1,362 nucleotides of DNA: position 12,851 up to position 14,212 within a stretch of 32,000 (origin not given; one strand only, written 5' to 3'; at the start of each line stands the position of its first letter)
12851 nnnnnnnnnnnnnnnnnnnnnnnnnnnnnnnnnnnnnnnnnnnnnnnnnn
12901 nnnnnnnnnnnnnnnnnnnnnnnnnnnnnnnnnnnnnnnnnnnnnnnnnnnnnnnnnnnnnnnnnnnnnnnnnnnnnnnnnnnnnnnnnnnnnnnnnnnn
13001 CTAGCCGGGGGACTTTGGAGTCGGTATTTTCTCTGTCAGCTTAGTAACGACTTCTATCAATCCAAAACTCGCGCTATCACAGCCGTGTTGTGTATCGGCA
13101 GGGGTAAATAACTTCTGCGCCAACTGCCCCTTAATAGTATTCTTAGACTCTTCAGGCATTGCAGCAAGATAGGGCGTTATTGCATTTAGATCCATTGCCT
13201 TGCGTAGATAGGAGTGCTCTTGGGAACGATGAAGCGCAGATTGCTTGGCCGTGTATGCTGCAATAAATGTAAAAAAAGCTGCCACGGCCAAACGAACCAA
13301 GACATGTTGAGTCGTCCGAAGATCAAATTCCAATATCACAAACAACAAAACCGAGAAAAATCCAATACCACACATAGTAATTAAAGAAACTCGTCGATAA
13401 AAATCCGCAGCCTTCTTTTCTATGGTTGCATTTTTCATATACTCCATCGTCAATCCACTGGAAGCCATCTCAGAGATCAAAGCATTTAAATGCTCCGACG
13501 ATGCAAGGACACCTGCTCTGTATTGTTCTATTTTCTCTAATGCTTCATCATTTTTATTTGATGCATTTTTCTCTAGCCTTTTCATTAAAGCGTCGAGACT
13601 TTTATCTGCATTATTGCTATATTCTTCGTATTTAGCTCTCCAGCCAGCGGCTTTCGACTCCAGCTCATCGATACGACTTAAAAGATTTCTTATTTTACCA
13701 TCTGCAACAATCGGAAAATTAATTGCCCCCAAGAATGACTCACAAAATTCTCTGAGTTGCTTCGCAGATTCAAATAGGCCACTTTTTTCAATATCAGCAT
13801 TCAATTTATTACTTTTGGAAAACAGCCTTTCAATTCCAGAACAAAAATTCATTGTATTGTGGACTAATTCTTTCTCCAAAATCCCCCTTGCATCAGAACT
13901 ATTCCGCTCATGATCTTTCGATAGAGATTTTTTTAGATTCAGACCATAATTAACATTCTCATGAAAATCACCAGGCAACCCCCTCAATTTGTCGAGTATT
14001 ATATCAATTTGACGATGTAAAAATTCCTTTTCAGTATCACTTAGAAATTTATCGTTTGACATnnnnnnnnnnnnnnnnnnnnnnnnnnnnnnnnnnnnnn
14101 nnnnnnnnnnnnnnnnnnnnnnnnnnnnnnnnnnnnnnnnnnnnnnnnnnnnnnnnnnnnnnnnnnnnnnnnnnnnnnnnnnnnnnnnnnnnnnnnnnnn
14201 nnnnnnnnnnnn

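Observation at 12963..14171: AT-rich island between the late-regulator region and terS encodes a 353-aa coiled-coil + 2-TM protein: candidate single-gene abortive-infection or exclusion module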

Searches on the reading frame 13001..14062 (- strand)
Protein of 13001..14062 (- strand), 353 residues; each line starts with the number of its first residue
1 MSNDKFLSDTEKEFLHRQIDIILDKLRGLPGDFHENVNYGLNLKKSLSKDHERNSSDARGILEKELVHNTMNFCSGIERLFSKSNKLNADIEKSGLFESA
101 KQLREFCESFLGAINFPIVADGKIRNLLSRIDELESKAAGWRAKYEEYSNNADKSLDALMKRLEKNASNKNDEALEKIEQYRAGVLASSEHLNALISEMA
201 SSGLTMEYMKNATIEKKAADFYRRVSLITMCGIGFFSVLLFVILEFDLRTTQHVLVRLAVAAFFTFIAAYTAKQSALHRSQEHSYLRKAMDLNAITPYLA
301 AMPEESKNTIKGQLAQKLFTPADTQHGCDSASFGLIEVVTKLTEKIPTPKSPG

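Call 4: search_protein_families(library=pfam, proteins=[window:13001-14062:-], max_evalue=1)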
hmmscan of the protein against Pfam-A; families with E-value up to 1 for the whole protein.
window:13001-14062:- (353 aa): 7 families
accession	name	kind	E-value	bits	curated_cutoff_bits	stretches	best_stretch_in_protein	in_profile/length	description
PF25792.1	BREX_BrxC_helical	-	0.0013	19.5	27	1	101-192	3-95/123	BREX ATP-binding protein BrxC alpha helical domain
PF14643.11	DUF4455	-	0.0016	17.6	30.4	1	138-194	243-303/469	Domain of unknown function (DUF4455)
PF00730.31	HhH-GPD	-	0.064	14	26.2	1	85-137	39-92/108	HhH-GPD superfamily base excision DNA repair protein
PF19259.5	Ty3_capsid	-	0.075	12.9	29.1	1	132-208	54-135/198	Ty3 transposon capsid-like protein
PF00621.25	RhoGEF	-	0.081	13.5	27.6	1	90-178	35-119/180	RhoGEF domain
PF16326.10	ABC_tran_CTD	-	0.1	13.2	32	0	126-165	12-52/69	ABC transporter C-terminal domain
PF10157.14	BORCS6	-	0.15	12.7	35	1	146-201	13-68/101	BLOC-1-related complex sub-unit 6 C-terminal helix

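Call 5: search_protein_families(library=padloc, proteins=[window:13001-14062:-], max_evalue=1)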
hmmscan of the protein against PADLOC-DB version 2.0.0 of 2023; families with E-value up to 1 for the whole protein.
window:13001-14062:- (353 aa): 1 family
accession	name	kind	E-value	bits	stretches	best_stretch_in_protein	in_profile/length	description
PDLC04046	PD-T4-6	-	0.013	12.6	1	131-206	273-347/427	-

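Call 6: search_protein_families(library=phrogs, proteins=[window:13001-14062:-], max_evalue=0.1)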
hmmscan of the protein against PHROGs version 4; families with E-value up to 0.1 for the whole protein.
window:13001-14062:- (353 aa): 2 families
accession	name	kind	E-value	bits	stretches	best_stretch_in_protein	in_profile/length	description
phrog_29215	-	unknown function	6e-09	36.5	1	206-325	280-409/473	-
phrog_530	-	head and packaging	0.014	15.5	1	124-219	229-320/390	head maturation protease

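Call 7: search_protein_families(library=ncbifam, proteins=[window:13001-14062:-], max_evalue=1)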
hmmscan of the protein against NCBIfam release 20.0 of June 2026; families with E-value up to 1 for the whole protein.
window:13001-14062:- (353 aa): 1 family
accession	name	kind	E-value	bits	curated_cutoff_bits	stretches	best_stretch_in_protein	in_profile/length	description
NF033634.1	SLATT_1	domain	0.22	11.5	41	1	217-285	15-84/132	SLATT domain-containing protein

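Call 8: find_homologous_proteins(query=window:13001-14062:-, max_evalue=0.001)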
Query window:13001-14062:- (353 aa): 3 proteins with E <= 0.001 among 3794 candidates.
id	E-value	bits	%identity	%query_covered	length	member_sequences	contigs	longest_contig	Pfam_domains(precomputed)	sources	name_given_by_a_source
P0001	9.7e-228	773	100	100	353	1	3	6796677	-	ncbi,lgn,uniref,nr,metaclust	ncbi:hypothetical protein DR66_4254 [Delftia acidovorans]|uniref:hypothetical protein n=1 Tax=Delfti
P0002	1.2e-123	431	58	100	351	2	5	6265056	-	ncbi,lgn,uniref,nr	ncbi:hypothetical protein [Delftia acidovorans]|uniref:hypothetical protein n=1 Tax=Delftia acidovor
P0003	1.5e-13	69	28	56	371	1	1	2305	-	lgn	-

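Call 10: search_dna_similar(query=window:13001-14062:-, collection=phages, mode=protein, max_rows=25, max_evalue=0.01)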
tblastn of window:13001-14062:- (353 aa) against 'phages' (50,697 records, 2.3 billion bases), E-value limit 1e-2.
Records with a match: 1; places in all: 1; records where one place covers at least 80% of the query: 0.
Best place of each record, by identity: <60% 1.
By first word of the organism name: Vibrio 1.
By host as written in the record: Vibrio cyclitrophicus 10N.286.45.F8 1.
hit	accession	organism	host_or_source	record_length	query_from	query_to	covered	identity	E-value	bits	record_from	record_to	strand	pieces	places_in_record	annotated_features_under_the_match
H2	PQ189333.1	Vibrio phage 10N.286.45.F8_PE002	Vibrio cyclitrophicus 10N.286.45.F8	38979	190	329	40%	27.9%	5e-3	45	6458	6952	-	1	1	hypothetical protein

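Call 12: find_encoding_contigs(protein=P0002, flank=10000, max_places=5)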
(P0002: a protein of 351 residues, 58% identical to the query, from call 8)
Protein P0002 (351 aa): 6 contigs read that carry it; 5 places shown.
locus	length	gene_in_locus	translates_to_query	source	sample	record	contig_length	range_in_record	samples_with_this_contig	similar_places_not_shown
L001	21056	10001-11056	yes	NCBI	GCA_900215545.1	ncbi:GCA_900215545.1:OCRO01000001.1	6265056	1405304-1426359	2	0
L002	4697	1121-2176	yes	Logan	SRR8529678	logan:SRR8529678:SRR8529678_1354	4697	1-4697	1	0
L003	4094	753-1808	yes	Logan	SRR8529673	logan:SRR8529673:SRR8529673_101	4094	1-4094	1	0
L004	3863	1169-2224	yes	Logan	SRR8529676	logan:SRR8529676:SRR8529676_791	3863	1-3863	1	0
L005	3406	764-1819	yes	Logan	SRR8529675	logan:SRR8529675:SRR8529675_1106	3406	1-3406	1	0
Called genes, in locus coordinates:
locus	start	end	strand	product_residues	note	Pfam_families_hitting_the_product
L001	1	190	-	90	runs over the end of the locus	-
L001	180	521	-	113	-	-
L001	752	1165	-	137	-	PF05901:Excalibur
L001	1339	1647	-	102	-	-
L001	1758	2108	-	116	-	-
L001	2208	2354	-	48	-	-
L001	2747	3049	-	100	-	-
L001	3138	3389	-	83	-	-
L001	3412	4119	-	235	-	PF01381:HTH_3, PF12844:HTH_19 (weak), PF13413:HTH_25 (faint), PF13560:HTH_31, PF00717:Peptidase_S24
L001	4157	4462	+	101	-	PF15943:YdaS_toxin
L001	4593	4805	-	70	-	-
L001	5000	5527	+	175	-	-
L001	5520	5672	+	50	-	-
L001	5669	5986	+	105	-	-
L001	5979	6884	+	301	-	-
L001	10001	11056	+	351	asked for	-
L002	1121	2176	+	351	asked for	-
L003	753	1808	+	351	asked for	-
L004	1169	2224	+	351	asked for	-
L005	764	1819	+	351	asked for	-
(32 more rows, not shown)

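Call 13: find_encoding_contigs(protein=P0003, flank=5000, max_places=3)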
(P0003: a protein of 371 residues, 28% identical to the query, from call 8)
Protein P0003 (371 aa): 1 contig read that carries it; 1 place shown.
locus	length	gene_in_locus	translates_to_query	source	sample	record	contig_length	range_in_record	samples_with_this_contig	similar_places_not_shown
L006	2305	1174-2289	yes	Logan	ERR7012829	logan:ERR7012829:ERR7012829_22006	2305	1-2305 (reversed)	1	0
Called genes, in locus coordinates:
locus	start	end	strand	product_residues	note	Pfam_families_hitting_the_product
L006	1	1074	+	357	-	?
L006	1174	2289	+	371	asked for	-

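Call 15: find_homologous_proteins(query=A1, max_evalue=0.01)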
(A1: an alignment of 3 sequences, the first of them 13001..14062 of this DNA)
Query A1 (3 sequences) (353 aa, profile of the alignment): 4 proteins with E <= 0.01 among 8000 candidates.
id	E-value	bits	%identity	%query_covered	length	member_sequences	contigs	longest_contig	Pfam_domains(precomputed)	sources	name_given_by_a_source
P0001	1.2e-188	645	100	100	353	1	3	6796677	-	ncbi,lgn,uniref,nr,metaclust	ncbi:hypothetical protein DR66_4254 [Delftia acidovorans]|uniref:hypothetical protein n=1 Tax=Delfti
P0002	3.7e-184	630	58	100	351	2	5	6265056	-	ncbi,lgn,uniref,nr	ncbi:hypothetical protein [Delftia acidovorans]|uniref:hypothetical protein n=1 Tax=Delftia acidovor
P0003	2.4e-143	496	28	56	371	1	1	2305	-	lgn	-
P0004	7.7e-105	369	30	54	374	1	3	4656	-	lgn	-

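Call 17: find_encoding_contigs(protein=P0004, flank=5000, max_places=3)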
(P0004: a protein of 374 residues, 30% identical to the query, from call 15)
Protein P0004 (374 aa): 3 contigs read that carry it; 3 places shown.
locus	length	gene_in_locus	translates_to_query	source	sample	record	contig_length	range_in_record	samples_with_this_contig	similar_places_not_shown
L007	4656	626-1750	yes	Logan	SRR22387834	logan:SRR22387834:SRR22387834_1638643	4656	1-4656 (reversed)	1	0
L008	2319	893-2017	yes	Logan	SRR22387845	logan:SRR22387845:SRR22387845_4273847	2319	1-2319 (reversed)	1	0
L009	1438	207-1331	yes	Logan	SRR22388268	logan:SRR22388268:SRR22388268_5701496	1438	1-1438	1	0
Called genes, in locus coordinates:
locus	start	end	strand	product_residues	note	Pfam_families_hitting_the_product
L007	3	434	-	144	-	?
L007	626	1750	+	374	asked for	-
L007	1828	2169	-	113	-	PF07883:Cupin_2 (weak)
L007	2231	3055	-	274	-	PF02899:Phage_int_SAM_1, PF00589:Phage_integrase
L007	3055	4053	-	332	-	-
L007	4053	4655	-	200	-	?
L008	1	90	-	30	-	?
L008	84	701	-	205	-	PF03309:Pan_kinase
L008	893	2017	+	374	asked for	-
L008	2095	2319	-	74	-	?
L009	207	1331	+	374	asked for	-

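Call 18: get_annotated_region(hit=H2, flank=6000)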
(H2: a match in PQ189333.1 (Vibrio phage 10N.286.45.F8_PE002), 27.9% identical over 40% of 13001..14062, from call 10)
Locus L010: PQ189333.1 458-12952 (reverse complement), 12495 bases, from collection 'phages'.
description: Vibrio phage 10N.286.45.F8_PE002, complete genome.
organism: Vibrio phage 10N.286.45.F8_PE002 (NCBI taxid 3385313)
taxonomy: Viruses; Duplodnaviria; Heunggongvirae; Uroviricota; Caudoviricetes
host: Vibrio cyclitrophicus 10N.286.45.F8; source: seawater; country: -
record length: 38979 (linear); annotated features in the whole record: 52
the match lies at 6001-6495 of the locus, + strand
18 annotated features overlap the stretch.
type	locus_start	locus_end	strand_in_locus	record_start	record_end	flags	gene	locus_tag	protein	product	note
CDS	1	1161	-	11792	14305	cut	-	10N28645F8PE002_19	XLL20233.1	hypothetical protein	VPA_BPP2_Replication_gene_A_protein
CDS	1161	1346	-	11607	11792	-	-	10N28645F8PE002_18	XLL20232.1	hypothetical protein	-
CDS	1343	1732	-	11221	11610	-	-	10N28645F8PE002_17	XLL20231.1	hypothetical protein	-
CDS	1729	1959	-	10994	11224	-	-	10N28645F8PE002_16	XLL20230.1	hypothetical protein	-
CDS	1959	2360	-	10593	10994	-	-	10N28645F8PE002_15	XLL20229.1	hypothetical protein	-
CDS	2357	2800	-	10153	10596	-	-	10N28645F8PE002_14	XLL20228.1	hypothetical protein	YR7D_ECOLX_Protein_ORFd_in_retron_Ec67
CDS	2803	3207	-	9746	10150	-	-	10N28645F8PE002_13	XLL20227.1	hypothetical protein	-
CDS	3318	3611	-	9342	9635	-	-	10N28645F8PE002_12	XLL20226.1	hypothetical protein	-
CDS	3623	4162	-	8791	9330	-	-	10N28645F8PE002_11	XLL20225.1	hypothetical protein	YR7B_ECOLX_Protein_ORFb_in_retron_Ec67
CDS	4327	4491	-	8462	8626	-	-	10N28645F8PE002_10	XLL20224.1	hypothetical protein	VAPL_BP186_Protein_apl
CDS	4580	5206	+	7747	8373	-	-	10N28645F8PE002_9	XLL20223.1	hypothetical protein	Bacteriophage_CI_repressor_C-terminal_domain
CDS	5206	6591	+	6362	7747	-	-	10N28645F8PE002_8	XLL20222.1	hypothetical protein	endolysin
CDS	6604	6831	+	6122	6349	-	-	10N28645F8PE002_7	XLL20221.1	hypothetical protein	-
CDS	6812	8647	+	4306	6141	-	-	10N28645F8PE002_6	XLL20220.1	hypothetical protein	Retron_I_B__ATPase_TOPRIM_COG3593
CDS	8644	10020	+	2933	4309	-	-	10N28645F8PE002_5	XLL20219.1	hypothetical protein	Domain_of_unknown_function_(DUF3427)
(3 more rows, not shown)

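Call 23: search_solved_structures(query=A1, max_evalue=10)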
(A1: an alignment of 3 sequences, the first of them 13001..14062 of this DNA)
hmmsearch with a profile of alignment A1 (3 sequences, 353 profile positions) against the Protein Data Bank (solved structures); distinct sequences matched with E-value up to 10: 4.
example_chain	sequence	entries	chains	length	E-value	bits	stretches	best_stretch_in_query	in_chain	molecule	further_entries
8odu_C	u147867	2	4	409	0.008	18.6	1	227-295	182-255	Protein GET2,Protein GET1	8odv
8q84_L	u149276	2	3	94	0.078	15.3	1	2-57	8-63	DASH complex subunit DAD1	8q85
6tlc_B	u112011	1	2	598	0.69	12.2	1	127-231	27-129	Signal transducer and activator of transcription 3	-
2m0q_A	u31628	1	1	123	1.3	11.3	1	210-249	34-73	Potassium voltage-gated channel subfamily E member 2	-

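Call 26: search_protein_representatives(alignment_id=A1)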
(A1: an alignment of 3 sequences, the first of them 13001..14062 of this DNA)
Query: 3 sequences, 353 profile positions. Proteins with E-value up to 0.001 (for the whole library): 2512; up to 1e-10: 1031; up to 1e-30: 209. The best 150 are listed.
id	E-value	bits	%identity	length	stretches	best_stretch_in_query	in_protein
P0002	1.2e-184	629.8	-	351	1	1-353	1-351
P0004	2.4e-105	368.9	-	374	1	5-352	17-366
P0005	1.2e-65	238.4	-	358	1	31-348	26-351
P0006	2.2e-63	230.9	-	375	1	4-348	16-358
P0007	1.4e-59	218.5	-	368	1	11-351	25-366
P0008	1.3e-58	215.3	-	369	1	4-351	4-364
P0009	1.6e-58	215.0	-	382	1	66-351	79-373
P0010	9.5e-58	212.4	-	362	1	155-352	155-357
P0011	1.4e-57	211.9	-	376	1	39-351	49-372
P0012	1.9e-56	208.2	-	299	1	116-351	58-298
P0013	2.9e-56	207.5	-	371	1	94-352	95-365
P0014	7.9e-55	202.8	-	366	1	59-350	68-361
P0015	9.5e-55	202.5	-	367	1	8-351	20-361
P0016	1.7e-54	201.7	-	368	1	24-352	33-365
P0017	2.7e-54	201.0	-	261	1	124-351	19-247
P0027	1.1e-51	192.5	-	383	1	3-349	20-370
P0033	3.0e-50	187.8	-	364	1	30-350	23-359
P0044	1.0e-48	182.7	-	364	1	39-349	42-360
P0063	6.6e-46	173.5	-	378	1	30-350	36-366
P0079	1.8e-43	165.4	-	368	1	31-348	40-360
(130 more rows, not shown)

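Call 28: search_protein_families(library=pfam, alignment_id=A2, max_evalue=0.01)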
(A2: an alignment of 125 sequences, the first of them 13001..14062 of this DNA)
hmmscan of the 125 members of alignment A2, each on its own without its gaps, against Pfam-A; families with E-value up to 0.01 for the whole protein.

A. member 1, window:13001-14062:- (353 aa): 2 families
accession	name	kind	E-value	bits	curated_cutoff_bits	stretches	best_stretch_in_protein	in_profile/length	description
PF25792.1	BREX_BrxC_helical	-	0.0013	19.5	27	1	101-192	3-95/123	BREX ATP-binding protein BrxC alpha helical domain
PF14643.11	DUF4455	-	0.0016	17.6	30.4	1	138-194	243-303/469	Domain of unknown function (DUF4455)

B. families by the number of members that match (of 125 scanned): 88 families (the first 25 are shown)
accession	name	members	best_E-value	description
PF04513.17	Baculo_PEP_C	3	2.6e-05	Baculovirus polyhedron envelope protein, PEP, C terminus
PF04108.17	ATG17_like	3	0.00017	Autophagy protein ATG17-like domain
PF01442.23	Apolipoprotein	2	0.00031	Apolipoprotein A1/A4/E domain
PF09787.14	Golgin_A5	2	0.00043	Golgin subfamily A member 5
PF24487.1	NDC80_loop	2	0.00048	Kinetochore protein NDC80 loop region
PF10473.14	CENP-F_leu_zip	2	0.00048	Leucine-rich repeats of kinetochore protein Cenp-F/LEK1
PF01925.25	TauE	2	0.0017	Sulfite exporter TauE/SafE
PF05531.17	NPV_P10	2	0.0019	Nucleopolyhedrovirus P10 protein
PF00836.24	Stathmin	2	0.002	Stathmin family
PF07889.17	DUF1664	2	0.0021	Protein of unknown function (DUF1664)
PF17078.10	SHE3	2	0.0037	SWI5-dependent HO expression protein 3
PF00957.27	Synaptobrevin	2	0.0044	Synaptobrevin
PF01519.22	DUF16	1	9.4e-05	Protein of unknown function DUF16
PF09597.18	SAM_Ribosomal_mS41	1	0.00025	Small ribosomal subunit protein mS41 SAM domain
PF25587.1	Rv2743c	1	0.00027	Rv2743c family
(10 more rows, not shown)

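Call 29: search_protein_families(library=padloc, alignment_id=A2, max_evalue=0.01)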
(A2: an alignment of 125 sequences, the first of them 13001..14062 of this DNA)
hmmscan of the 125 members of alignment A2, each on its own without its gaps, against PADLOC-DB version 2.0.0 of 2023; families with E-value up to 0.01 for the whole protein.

A. member 1, window:13001-14062:- (353 aa): 0 families

B. families by the number of members that match (of 125 scanned): 62 families (the first 25 are shown)
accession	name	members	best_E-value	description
PDLC03865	LmuB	9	8.4e-05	-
PDLC03843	LeoC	9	9.4e-05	-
PDLC03859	LmuB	7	0.00048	-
PDLC00519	JetC1|JetC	5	4.9e-05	DUF3584 domain; MukB-like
PDLC03841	LeoBC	5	7.2e-05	-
PDLC00648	ZorA3|ZorA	5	0.00011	MotA/ExbB/TolQ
PDLC00580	JetC3|JetC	5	0.0012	DUF3584 domain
PDLC00581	JetC3|JetC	3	0.00022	DUF3584 domain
PDLC00551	JetC2|JetC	3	0.00032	DUF3584 domain; MukB-like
PDLC00601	ZorA1|ZorA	3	0.0011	MotA/ExbB/TolQ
PDLC00518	JetC1|JetC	3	0.002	DUF3584 domain; MukB-like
PDLC04886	PDC-S06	2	0.00024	-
PDLC00650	ZorA3|ZorA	2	0.00027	MotA/ExbB/TolQ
PDLC03819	RTasSLATT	2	0.0007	DRT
PDLC03863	LmuB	2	0.00073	-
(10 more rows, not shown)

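Call 30: search_protein_families(library=ncbifam, alignment_id=A2, max_evalue=0.1)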
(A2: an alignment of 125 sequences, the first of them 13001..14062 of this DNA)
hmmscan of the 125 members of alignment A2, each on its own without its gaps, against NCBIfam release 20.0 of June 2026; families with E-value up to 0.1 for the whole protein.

A. member 1, window:13001-14062:- (353 aa): 0 families

B. families by the number of members that match (of 125 scanned): 175 families (the first 25 are shown)
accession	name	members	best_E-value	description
NF033634.1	SLATT_1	63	6.1e-06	SLATT domain-containing protein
TIGR04211.1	SH3_and_anchor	22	2.2e-05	TIGR04211 family SH3 domain-containing protein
NF045487.1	ASRP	20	2.1e-05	archaea-specific SMC-related protein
TIGR04527.1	mycoplas_twoTM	13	2.1e-05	MG_279/MG_280 family protein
TIGR02168.1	SMC_prok_B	9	3.4e-05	chromosome segregation protein SMC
NF045780.1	TrlF_fam_ATP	8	0.00021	TrlF family AAA-like ATPase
NF052504.1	sll1863_fam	8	0.0034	sll1863 family stress response protein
TIGR02169.1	SMC_prok_A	7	0.00078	chromosome segregation protein SMC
TIGR01218.1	Gpos_tandem_5TM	7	0.0046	tandem five-TM protein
TIGR04523.1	Mplasa_alph_rch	6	0.0038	helix-rich protein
NF049872.2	cytotoxin_MakB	4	4.9e-05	alpha-pore-forming cytotoxin subunit MakB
NF038218.1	IcmG_DotF_IVB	4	0.00014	type IVB secretion system protein IcmG/DotF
NF041378.1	XopZ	4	0.0032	XopZ family type III secretion system effector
NF043058.1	T4SS_LegC2C7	4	0.009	LegC2/C7 family Dot/Icm T4SS effector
NF033930.1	pneumo_PspA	4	0.022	pneumococcal surface protein A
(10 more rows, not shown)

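Call 31: find_related_loci(query=A2, collection=genome_contigs, flank=8000)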
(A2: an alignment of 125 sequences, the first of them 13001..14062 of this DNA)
Query A2 (353 aa) in genome_contigs; peptide patterns used: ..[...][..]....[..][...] (x = any residue, [..] = any of these).
84 stretches matched a pattern; 42 encode a relative of the query (tblastn E <= 1e-3); 42 distinct loci.
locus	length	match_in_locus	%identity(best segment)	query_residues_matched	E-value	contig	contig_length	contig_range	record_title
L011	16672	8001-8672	33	131-350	2e-24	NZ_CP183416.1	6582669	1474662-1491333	Pseudomonas sp. NFX224 chromosome, complete genome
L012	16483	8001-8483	36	191-350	9e-23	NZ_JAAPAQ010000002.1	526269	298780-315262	Pseudomonas koreensis strain 4047 Contig2, whole genome shotgun sequence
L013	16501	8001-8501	33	174-346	5e-22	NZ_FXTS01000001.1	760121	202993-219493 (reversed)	Oceanospirillum linum strain DSM 6292 Ga0170399_101, whole genome shotgun sequence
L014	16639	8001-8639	29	121-350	1e-21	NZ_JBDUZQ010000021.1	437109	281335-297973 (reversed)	MAG: Paraglaciecola sp. isolate CB.43.F.B2_119_89 CB_43_F_B2_119_89_000000000021, whole genome shotgun sequence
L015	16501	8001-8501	31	174-346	1e-21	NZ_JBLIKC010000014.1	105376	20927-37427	MAG: Zhongshania sp. isolate 3300054695_175 Ga0535665_0000107, whole genome shotgun sequence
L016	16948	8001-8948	30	22-325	2e-21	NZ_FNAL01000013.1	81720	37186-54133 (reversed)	Psychrobacter pacificensis strain DSM 23406, whole genome shotgun sequence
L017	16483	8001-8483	35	191-350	3e-21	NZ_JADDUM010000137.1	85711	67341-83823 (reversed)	Pseudomonas cyclaminis strain MAFF 301449 MAFF301449_contig_137, whole genome shotgun sequence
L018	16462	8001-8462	34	192-342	6e-21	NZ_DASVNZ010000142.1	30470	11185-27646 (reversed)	MAG: Roseateles sp. isolate SMAG_U3140 k141_817354, whole genome shotgun sequence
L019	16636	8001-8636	31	99-324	2e-20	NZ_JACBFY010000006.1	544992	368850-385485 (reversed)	Pseudacidovorax sp. NFM-22 NODE_6_length_544992_cov_10.134614, whole genome shotgun sequence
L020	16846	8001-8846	27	64-345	2e-20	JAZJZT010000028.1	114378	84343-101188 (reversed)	MAG: Pseudomonadota bacterium isolate ADI_H2L1_1_122_18_3-bin031 ADIH2L11_B031_0_000000000028, whole genome shotgun sequ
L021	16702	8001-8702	29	124-350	3e-20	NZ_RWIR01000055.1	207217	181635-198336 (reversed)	Pseudomonas sp. PB101 PB101_contig829, whole genome shotgun sequence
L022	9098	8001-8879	25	39-351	6e-20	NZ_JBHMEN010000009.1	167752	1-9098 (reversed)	Vibrio sinaloensis strain CECT 7298 GCM70010948_40, whole genome shotgun sequence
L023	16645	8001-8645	27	125-353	5e-20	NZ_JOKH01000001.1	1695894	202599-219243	Endozoicomonas numazuensis strain DSM 25634 scaffold00001, whole genome shotgun sequence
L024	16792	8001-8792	28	99-350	2e-19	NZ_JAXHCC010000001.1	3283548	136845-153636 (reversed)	Psychrobacter sp. R86515 contig_1, whole genome shotgun sequence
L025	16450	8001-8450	33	192-340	3e-19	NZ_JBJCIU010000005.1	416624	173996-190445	Massilia sp. TN1-12 TN-12_5, whole genome shotgun sequence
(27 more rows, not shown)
